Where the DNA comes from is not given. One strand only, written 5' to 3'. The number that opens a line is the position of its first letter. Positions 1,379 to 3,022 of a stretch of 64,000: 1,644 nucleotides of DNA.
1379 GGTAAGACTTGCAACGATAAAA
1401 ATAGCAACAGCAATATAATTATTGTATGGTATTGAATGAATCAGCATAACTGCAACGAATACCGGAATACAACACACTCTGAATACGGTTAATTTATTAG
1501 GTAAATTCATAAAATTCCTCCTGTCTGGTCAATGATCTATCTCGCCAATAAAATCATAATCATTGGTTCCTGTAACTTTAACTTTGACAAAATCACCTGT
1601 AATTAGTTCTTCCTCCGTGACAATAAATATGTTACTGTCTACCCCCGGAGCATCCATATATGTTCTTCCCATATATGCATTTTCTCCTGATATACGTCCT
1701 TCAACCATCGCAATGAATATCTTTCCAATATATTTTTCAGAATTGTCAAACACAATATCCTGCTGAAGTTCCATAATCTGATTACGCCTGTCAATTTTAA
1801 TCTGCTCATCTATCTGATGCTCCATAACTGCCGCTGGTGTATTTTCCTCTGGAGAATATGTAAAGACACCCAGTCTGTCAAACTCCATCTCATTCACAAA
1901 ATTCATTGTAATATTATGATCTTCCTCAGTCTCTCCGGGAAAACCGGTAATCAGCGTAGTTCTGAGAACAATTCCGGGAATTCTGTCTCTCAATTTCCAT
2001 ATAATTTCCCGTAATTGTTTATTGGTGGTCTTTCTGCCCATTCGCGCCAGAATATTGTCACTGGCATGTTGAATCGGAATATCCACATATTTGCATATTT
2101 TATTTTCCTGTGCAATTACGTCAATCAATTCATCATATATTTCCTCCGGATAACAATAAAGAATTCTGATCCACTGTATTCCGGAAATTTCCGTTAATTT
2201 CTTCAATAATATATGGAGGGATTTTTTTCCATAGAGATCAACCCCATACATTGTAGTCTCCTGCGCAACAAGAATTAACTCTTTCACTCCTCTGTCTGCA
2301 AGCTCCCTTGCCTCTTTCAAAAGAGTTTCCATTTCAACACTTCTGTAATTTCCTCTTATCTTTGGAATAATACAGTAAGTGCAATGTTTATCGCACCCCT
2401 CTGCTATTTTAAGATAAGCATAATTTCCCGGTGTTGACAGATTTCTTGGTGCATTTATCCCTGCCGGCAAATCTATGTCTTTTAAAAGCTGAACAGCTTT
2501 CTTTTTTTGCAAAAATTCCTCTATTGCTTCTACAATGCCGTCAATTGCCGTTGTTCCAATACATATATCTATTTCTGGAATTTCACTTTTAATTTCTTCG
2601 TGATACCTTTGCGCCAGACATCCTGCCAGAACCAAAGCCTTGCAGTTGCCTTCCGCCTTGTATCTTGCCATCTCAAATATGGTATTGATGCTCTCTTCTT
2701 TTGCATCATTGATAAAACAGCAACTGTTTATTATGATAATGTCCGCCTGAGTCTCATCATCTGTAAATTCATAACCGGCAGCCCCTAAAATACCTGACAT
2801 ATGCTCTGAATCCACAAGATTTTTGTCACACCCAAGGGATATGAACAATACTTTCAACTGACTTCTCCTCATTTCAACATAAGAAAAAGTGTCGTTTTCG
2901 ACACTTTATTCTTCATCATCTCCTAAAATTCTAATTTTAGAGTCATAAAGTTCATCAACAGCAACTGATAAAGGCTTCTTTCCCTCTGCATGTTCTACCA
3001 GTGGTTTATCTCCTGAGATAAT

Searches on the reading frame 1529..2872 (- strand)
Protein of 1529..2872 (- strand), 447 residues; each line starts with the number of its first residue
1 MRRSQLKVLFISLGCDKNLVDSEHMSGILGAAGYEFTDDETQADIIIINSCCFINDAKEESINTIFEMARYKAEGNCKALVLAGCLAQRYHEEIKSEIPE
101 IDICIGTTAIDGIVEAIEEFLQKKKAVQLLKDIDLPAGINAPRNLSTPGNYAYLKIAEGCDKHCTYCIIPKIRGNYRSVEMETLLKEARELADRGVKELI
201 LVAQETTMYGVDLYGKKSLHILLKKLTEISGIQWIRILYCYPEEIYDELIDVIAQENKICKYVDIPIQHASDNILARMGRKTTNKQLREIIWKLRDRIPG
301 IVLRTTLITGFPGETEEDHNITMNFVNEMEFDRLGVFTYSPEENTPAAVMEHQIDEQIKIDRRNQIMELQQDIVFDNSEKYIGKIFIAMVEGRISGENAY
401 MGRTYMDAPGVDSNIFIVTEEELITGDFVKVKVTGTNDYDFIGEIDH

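Call 82: search_protein_families(library=ncbifam, proteins=[window:1529-2872:-], max_evalue=1e-10)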
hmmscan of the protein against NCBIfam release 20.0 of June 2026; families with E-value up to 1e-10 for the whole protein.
window:1529-2872:- (447 aa): 9 families
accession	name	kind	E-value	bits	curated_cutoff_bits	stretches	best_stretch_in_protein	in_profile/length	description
TIGR01125.1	TIGR01125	equivalog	8.2e-149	496.3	356.95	1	7-443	1-432/432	30S ribosomal protein S12 methylthiotransferase RimO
TIGR00089.1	TIGR00089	subfamily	3.6e-131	437.9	251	1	7-443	1-429/429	MiaB/RimO family radical SAM methylthiotransferase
TIGR01574.1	miaB-methiolase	equivalog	6.9e-96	321.9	355.3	1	10-440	4-431/437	tRNA (N6-isopentenyl adenosine(37)-C2)-methylthiotransferase MiaB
TIGR01579.1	MiaB-like-C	equivalog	3.8e-84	283.4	357.05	1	11-397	2-386/416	tRNA (N(6)-L-threonylcarbamoyladenosine(37)-C(2))-methylthiotransferase MtaB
TIGR01578.1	MiaB-like-B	hypoth_equivalog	6.7e-79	265.6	314.7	1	7-445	1-420/421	tRNA (N(6)-L-threonylcarbamoyladenosine(37)-C(2))-methylthiotransferase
NF010916.0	PRK14336.1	equivalog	1.8e-68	231.2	606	1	11-442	7-409/418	tRNA (N6-isopentenyl adenosine(37)-C2)-methylthiotransferase MiaB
TIGR04014.1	B12_SAM_MJ_0865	equivalog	3.1e-22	79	360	1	146-348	155-355/434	methyl-coenzyme M reductase glutamine C-methyltransferase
TIGR04479.1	bcpD_PhpK_rSAM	subfamily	2.1e-19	69.3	600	1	148-346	238-426/504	PhpK family radical SAM P-methyltransferase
TIGR04013.1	B12_SAM_MJ_1487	hypoth_equivalog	2.4e-15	56.3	251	1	150-330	150-334/382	TIGR04013 family B12-binding domain/radical SAM domain-containing protein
